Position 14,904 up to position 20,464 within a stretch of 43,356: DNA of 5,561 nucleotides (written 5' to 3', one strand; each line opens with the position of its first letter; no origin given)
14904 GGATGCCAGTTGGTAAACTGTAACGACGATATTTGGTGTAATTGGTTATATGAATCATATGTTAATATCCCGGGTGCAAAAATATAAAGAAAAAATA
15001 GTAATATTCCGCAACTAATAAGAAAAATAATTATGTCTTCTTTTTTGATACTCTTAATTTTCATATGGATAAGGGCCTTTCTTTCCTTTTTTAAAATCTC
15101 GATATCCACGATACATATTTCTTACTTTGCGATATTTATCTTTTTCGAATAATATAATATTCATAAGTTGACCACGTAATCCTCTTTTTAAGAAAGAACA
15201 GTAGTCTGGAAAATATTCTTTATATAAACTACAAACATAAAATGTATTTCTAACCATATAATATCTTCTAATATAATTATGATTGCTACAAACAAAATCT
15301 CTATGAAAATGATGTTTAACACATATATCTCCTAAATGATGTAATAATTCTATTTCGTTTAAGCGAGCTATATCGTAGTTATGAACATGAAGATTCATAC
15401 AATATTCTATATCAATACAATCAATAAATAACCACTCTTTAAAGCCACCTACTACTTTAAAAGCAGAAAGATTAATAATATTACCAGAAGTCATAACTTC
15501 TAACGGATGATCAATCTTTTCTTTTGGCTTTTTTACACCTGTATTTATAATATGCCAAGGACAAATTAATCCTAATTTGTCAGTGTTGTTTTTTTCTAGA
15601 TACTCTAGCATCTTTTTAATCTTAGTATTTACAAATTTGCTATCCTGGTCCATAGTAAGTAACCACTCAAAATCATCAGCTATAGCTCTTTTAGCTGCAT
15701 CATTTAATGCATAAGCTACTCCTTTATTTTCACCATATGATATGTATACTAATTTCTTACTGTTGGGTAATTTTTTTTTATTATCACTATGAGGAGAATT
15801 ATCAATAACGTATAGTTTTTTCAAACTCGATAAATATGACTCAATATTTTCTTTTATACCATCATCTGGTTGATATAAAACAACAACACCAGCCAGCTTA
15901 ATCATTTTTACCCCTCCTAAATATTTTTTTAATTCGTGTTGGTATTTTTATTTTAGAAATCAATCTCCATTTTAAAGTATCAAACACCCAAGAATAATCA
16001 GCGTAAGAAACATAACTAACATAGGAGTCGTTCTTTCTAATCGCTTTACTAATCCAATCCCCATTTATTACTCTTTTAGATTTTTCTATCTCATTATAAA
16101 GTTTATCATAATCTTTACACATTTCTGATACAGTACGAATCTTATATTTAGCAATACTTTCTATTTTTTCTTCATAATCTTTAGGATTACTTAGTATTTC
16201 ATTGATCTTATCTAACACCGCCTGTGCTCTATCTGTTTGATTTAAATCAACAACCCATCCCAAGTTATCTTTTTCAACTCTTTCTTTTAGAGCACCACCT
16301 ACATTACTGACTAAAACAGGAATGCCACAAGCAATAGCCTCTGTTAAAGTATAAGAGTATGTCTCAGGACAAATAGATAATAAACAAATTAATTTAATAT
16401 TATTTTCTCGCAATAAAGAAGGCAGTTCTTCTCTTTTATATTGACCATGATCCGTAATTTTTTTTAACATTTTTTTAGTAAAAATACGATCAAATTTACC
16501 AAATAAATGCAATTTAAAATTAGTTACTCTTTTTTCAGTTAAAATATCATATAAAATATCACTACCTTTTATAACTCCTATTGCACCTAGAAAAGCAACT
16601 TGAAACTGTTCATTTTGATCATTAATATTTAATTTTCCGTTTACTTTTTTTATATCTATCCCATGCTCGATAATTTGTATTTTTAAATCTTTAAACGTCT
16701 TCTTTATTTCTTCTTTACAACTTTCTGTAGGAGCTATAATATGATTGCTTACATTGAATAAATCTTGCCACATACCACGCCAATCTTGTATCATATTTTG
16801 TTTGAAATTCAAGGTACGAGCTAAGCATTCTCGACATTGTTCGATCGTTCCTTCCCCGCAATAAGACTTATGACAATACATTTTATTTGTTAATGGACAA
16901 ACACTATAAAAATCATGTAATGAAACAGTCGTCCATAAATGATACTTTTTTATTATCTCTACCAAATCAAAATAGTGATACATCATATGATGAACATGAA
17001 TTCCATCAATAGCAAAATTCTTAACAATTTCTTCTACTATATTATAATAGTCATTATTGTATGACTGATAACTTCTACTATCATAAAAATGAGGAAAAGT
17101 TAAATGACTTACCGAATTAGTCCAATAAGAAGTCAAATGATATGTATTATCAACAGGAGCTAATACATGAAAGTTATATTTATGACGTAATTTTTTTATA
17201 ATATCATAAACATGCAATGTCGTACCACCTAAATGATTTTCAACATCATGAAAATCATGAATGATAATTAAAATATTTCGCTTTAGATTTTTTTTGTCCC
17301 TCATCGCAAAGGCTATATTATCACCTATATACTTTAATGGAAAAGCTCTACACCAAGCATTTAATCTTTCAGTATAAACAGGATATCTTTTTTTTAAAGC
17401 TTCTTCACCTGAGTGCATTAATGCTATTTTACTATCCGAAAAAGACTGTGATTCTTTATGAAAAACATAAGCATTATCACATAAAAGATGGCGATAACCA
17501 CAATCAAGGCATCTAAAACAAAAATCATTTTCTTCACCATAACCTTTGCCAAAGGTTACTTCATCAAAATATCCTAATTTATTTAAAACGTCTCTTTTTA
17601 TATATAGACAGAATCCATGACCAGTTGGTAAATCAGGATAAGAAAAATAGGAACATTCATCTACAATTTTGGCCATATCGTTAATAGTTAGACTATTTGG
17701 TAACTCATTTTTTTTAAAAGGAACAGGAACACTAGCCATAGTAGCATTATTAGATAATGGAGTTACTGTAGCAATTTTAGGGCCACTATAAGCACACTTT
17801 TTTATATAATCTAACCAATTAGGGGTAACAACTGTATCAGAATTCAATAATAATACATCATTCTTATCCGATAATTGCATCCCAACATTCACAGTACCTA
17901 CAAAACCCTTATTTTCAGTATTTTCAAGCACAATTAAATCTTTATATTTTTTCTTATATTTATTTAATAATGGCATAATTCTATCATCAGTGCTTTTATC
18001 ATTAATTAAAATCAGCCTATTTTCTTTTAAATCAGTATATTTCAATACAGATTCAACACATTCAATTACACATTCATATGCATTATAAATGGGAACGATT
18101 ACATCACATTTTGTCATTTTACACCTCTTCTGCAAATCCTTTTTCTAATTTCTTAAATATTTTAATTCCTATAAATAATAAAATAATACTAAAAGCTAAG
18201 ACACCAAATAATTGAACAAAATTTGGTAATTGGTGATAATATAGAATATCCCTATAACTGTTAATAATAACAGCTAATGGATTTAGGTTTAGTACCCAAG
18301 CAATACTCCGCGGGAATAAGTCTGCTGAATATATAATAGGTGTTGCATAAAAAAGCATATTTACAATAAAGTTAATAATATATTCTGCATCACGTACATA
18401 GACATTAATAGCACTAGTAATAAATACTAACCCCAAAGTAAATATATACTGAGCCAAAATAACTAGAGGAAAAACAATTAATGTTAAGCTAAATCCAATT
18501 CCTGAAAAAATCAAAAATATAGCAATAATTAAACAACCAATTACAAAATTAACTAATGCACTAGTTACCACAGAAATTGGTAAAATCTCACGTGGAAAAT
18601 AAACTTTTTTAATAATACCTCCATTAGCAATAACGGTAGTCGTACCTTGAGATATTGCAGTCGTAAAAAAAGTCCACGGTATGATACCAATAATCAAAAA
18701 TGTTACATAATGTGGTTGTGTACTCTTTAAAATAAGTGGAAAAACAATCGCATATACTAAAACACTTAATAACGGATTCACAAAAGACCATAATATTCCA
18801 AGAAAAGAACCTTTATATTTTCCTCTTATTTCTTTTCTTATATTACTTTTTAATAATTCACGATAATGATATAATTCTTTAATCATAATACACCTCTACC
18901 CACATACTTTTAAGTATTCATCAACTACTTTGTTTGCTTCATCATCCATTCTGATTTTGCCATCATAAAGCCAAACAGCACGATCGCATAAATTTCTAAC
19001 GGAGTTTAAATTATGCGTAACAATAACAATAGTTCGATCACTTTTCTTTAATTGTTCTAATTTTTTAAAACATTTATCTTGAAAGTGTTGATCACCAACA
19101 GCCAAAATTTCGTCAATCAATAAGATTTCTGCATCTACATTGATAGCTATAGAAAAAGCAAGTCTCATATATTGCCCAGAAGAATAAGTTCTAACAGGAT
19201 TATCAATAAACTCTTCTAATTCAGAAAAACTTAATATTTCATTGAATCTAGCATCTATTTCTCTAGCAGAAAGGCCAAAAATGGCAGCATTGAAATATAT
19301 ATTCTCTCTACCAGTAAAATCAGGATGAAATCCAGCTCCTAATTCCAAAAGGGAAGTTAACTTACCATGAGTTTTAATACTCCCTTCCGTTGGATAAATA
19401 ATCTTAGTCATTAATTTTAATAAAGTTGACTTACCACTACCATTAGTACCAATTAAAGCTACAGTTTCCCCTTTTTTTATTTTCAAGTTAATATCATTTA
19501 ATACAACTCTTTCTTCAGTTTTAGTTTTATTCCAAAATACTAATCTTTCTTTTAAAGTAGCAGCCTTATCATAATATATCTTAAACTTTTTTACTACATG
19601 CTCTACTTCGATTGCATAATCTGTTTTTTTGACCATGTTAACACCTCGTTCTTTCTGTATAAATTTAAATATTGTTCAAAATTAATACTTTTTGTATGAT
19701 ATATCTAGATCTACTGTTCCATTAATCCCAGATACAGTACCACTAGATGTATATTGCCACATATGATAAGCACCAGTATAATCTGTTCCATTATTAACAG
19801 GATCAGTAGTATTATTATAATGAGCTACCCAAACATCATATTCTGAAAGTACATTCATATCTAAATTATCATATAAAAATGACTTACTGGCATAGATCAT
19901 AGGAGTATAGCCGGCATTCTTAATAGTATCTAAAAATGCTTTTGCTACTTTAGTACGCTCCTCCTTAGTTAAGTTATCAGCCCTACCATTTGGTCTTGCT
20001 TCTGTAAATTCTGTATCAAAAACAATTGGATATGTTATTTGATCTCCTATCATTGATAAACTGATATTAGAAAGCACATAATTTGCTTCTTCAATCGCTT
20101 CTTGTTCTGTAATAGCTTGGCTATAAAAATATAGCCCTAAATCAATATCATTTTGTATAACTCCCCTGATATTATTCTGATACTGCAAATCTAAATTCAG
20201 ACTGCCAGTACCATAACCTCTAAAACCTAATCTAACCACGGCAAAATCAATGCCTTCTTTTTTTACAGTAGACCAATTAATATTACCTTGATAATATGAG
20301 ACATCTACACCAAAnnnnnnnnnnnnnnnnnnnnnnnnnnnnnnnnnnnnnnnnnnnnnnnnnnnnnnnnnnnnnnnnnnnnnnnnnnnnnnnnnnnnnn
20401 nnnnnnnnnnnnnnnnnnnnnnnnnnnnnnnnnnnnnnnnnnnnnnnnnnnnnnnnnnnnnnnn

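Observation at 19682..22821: GH25 muramidase with seven unassigned tandem modules and its own promoter, embedded in a wall-glycopolymer biosynthesis locus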

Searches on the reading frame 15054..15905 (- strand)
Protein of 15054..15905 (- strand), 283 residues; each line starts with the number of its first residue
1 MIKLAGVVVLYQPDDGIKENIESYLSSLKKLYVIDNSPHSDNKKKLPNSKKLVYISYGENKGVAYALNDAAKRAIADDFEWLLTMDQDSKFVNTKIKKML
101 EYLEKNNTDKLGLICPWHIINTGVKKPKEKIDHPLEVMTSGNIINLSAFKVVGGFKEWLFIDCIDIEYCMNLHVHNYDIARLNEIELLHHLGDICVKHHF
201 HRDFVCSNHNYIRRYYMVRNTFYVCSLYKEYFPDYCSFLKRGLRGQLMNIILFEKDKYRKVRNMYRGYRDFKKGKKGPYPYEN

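Call 5: search_protein_families(library=pfam, proteins=[window:15054-15905:-], max_evalue=0.00001)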
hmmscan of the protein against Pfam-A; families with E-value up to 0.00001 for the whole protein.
window:15054-15905:- (283 aa): 1 family
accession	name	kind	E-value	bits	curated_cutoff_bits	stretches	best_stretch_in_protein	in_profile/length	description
PF00535.33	Glycos_transf_2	-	1.2e-09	38.8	23.3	1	8-131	4-131/168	Glycosyl transferase family 2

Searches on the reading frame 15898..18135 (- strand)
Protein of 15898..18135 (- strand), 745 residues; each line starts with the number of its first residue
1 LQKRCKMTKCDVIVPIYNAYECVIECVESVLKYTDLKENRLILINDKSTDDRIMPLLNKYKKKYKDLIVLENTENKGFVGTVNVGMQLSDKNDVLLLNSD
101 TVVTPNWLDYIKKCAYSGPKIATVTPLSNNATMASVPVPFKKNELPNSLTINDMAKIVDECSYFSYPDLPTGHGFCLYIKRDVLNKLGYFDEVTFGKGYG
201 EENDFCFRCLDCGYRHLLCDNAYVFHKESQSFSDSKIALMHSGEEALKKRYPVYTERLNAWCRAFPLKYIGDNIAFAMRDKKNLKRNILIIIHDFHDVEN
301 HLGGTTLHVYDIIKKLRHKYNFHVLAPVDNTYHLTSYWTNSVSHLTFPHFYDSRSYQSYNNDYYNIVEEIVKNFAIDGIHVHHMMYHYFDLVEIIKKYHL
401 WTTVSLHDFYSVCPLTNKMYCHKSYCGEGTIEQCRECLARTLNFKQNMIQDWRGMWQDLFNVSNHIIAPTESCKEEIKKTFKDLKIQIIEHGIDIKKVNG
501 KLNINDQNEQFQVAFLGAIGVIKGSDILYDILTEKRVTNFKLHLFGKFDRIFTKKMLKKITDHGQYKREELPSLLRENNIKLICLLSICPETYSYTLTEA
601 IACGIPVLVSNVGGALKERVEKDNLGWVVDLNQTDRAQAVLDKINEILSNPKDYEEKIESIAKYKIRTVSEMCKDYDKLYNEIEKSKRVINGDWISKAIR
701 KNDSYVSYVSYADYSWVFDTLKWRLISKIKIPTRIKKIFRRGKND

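Call 5: search_protein_families(library=pfam, proteins=[window:15898-18135:-], max_evalue=0.00001)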
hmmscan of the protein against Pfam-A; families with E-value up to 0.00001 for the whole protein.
window:15898-18135:- (745 aa): 5 families
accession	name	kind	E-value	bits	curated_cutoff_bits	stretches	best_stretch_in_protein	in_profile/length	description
PF00535.33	Glycos_transf_2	-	2e-17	64.1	23.3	1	12-117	2-105/168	Glycosyl transferase family 2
PF00534.26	Glycos_transf_1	-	5e-14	52.6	26.4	1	508-659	13-167/172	Glycosyl transferases group 1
PF13439.12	Glyco_transf_4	-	1.3e-12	48.5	28.5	1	303-496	2-169/170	Glycosyltransferase Family 4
PF13692.12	Glyco_trans_1_4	-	5.9e-10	40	27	1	512-650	3-142/142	Glycosyl transferases group 1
PF13641.12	Glyco_tranf_2_3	-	1.7e-06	28.7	27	1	10-232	3-217/230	Glycosyltransferase like family 2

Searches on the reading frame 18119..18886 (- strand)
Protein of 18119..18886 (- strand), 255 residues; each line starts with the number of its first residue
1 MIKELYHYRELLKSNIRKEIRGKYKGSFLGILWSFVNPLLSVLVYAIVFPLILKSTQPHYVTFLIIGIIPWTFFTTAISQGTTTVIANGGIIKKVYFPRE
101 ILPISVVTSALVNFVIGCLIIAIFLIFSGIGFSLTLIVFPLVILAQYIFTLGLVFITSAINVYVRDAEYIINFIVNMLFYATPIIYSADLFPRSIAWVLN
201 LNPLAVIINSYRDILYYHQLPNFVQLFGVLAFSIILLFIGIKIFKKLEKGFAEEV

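Call 5: search_protein_families(library=pfam, proteins=[window:18119-18886:-], max_evalue=0.00001)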
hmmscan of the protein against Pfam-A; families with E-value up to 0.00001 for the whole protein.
window:18119-18886:- (255 aa): 1 family
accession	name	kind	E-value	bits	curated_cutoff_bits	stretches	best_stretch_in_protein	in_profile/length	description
PF01061.29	ABC2_membrane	-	7.9e-21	75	26.9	1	11-216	2-211/211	ABC-2 type transporter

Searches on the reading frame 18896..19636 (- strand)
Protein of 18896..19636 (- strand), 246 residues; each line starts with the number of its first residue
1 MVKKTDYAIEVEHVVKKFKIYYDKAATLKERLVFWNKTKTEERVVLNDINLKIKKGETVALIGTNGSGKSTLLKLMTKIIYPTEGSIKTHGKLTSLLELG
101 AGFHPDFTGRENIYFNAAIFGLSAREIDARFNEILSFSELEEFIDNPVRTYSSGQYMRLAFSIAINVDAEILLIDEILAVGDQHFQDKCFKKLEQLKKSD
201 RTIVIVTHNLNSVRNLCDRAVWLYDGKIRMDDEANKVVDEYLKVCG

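Call 5: search_protein_families(library=pfam, proteins=[window:18896-19636:-], max_evalue=0.00001)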
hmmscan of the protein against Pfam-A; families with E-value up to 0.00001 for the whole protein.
window:18896-19636:- (246 aa): 1 family
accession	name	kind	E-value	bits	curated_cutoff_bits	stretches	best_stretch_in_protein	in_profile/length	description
PF00005.33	ABC_tran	-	1.7e-23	84.1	25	1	46-177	1-135/137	ABC transporter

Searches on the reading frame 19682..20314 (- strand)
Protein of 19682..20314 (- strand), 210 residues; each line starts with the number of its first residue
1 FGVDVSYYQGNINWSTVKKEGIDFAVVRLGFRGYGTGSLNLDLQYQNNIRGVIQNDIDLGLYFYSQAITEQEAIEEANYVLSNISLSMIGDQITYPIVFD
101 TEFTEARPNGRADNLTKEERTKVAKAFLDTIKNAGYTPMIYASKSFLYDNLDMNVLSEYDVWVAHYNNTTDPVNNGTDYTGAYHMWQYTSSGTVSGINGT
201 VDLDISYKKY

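Call 63: search_solved_structures(query=window:19682-20314:-, max_evalue=0.00001, show_alignments=3)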
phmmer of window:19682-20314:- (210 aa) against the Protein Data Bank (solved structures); distinct sequences matched with E-value up to 0.00001: 9.
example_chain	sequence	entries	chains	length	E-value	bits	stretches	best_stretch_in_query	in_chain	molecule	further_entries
2ww5_A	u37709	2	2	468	4.3e-16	62.3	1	3-207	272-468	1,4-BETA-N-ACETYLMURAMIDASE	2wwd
2wwc_A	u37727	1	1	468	1e-15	61.1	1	3-207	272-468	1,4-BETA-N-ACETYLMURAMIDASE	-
4kru_A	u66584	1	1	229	2.2e-14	56.8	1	2-204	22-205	Autolytic lysozyme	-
4krt_A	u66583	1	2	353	6.4e-14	55.2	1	2-204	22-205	Autolytic lysozyme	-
1jfx_A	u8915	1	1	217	1.8e-10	43.9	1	2-203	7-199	1,4-beta-N-Acetylmuramidase M1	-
4jz5_A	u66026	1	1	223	2.7e-10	43.4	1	3-204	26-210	Gp26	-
2wag_A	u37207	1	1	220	1.3e-09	41.1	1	2-206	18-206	LYSOZYME, PUTATIVE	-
5a6s_A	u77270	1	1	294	2.5e-08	37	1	120-204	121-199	ENDOLYSIN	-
3hmc_A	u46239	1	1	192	3.6e-06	29.9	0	3-78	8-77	Putative prophage LambdaBa04, glycosyl hydrolase, family 25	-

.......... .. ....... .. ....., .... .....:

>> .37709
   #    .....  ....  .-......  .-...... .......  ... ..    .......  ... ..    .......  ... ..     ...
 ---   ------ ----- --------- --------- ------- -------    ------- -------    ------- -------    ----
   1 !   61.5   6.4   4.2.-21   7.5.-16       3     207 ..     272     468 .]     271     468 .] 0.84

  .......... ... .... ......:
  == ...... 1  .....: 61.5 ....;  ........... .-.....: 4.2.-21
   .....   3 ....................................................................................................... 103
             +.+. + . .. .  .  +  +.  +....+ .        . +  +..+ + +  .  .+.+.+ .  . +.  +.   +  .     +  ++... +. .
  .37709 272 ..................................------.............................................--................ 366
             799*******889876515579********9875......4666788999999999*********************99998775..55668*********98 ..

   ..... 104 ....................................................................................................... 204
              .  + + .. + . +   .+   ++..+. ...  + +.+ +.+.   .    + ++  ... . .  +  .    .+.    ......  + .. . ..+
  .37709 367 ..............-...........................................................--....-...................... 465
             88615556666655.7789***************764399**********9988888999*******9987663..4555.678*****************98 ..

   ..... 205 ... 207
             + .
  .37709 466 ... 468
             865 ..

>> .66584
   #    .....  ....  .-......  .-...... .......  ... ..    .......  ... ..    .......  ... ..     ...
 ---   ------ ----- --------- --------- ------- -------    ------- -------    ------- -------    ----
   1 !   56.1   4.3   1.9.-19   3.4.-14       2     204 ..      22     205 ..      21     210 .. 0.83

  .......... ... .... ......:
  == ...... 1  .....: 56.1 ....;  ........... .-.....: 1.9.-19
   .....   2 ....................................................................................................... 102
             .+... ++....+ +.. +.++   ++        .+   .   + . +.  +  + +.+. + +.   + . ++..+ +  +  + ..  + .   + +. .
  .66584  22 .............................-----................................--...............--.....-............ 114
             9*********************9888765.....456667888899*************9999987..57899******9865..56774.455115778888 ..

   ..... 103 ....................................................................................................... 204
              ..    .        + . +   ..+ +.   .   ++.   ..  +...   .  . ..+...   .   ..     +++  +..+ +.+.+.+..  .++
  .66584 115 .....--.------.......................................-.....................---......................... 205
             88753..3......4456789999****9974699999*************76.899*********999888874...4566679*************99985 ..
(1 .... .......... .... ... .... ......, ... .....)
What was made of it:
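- On GH25 muramidase (CAZy GH25 / Pfam PF01183): The aligned Glu is the residue replaced by Gln in entry 2wwc (call 63).
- Checked: DVSYYQG and FDTEF are present and align with the catalytic D and E of LytC (call 63).
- The domain aligns over its full length with LytC, including the D and the DxE glutamate that is Q in the LytC mutant entry 2wwc (call 63).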

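Call 65: search_protein_families(library=phrogs, proteins=[window:19682-20314:-], max_evalue=0.01)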
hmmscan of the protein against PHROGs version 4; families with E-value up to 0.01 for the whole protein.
window:19682-20314:- (210 aa): 6 families
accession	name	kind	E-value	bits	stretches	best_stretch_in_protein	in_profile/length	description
phrog_291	-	lysis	3.7e-50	172.1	1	2-208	115-307/509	endolysin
phrog_6745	-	lysis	1e-29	104.6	1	2-192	6-185/396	endolysin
phrog_6219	-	lysis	1.3e-27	98.2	1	2-207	4-187/326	endolysin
phrog_23704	-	unknown function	8.4e-12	46.6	1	111-205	27-115/134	-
phrog_35916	-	unknown function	2.2e-10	41.1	1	3-203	7-204/488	-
phrog_3084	-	lysis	1.7e-08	34.9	1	1-204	160-351/468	endolysin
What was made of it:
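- The GH25 domain is closest to endolysin-type families (phrog_291, E 4e-50; call 65).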
